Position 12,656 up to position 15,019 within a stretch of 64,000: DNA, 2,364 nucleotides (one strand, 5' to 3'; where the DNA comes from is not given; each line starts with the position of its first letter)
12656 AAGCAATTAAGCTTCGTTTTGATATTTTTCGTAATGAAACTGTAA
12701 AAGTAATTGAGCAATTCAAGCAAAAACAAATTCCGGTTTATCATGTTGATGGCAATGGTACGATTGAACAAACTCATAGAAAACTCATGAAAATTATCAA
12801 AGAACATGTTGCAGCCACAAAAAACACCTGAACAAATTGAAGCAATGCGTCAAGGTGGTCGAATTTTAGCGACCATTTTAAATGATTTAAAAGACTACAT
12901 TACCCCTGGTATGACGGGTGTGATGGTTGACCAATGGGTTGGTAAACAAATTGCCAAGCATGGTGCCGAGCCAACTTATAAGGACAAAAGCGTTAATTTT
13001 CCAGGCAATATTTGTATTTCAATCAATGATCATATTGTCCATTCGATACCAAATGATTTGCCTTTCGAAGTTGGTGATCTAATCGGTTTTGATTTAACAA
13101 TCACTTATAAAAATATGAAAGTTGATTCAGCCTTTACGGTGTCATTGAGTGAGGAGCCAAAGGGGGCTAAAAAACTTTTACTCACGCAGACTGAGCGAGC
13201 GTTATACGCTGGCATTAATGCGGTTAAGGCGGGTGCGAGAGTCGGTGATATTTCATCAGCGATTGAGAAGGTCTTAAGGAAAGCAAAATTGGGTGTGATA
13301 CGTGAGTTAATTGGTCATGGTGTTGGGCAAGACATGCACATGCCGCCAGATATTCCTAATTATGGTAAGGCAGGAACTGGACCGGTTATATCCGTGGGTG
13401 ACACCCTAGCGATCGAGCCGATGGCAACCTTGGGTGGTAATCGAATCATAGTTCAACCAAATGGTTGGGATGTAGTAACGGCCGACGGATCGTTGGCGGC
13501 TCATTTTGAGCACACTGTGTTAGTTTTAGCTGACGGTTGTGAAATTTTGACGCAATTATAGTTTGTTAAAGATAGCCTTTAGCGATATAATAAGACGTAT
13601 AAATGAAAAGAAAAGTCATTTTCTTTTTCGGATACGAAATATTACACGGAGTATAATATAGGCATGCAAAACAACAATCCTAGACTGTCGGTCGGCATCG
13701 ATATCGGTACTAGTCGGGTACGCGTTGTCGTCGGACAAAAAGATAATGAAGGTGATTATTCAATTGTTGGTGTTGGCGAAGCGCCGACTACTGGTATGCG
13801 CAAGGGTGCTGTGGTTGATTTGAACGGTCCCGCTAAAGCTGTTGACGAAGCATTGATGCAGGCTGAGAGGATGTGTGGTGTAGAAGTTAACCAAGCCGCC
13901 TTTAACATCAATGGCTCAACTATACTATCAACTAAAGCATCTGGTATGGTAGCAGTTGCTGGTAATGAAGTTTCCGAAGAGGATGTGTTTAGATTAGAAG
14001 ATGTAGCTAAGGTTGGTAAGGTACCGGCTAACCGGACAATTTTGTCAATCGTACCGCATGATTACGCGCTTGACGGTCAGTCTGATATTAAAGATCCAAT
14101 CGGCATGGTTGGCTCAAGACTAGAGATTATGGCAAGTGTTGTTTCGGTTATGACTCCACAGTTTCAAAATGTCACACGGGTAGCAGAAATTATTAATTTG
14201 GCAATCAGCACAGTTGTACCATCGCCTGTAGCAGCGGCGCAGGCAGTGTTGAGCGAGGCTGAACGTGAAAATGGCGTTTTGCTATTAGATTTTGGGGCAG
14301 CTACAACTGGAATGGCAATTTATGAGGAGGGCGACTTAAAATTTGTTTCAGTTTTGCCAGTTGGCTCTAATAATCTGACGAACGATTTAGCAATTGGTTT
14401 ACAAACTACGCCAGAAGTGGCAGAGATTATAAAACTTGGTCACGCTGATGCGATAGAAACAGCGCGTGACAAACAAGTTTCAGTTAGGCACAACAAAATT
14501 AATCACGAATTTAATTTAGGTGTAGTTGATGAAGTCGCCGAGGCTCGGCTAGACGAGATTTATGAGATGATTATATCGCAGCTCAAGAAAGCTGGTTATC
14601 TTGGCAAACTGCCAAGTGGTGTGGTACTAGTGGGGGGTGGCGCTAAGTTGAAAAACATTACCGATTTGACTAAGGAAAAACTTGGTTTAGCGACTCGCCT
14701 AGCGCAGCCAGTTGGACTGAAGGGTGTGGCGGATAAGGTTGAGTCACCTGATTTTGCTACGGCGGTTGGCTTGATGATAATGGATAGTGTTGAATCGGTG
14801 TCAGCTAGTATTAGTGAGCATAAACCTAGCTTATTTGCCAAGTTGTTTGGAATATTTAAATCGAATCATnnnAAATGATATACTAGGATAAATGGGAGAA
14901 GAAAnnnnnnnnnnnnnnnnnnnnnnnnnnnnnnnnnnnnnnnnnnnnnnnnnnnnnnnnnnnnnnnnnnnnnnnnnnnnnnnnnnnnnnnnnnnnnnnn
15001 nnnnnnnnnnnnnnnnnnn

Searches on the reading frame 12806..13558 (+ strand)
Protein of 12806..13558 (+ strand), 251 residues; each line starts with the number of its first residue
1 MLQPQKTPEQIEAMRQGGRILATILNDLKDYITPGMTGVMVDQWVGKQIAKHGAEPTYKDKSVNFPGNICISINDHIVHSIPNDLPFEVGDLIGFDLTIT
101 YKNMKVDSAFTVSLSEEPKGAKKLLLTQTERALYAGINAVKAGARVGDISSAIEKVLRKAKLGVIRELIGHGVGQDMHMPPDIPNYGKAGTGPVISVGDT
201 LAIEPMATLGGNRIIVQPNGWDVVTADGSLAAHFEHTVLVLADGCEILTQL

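Call 24: search_protein_families(library=pfam, proteins=[window:12806-13558:+], max_evalue=0.001)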
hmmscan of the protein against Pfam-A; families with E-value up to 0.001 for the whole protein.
window:12806-13558:+ (251 aa): 1 family
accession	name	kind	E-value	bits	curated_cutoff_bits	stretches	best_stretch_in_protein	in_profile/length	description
PF00557.29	Peptidase_M24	-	4e-35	121.9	23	1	12-240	1-206/208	Metallopeptidase family M24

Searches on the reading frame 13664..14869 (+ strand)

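Call 24: search_protein_families(library=pfam, proteins=[window:13664-14869:+], max_evalue=0.001)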
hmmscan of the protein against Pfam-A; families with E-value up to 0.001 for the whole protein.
window:13664-14869:+ (402 aa): 5 families
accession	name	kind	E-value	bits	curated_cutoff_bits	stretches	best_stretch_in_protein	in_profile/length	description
PF14450.12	FtsA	-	3e-29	102.4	31.8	1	207-369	2-127/127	Cell division protein FtsA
PF02491.25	SHS2_FTSA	-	2.1e-21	76.5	25.4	1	84-160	1-78/79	SHS2 domain inserted in FTSA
PF11104.14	PilM_2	-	1e-11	44.8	27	0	11-92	1-79/340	Type IV pilus assembly protein PilM;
PF06723.19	MreB_Mbl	-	1.2e-05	24.8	27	1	184-348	126-305/327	MreB/Mbl protein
PF06277.17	EutA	-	0.00012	21.5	27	0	196-327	137-265/475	Ethanolamine utilisation protein EutA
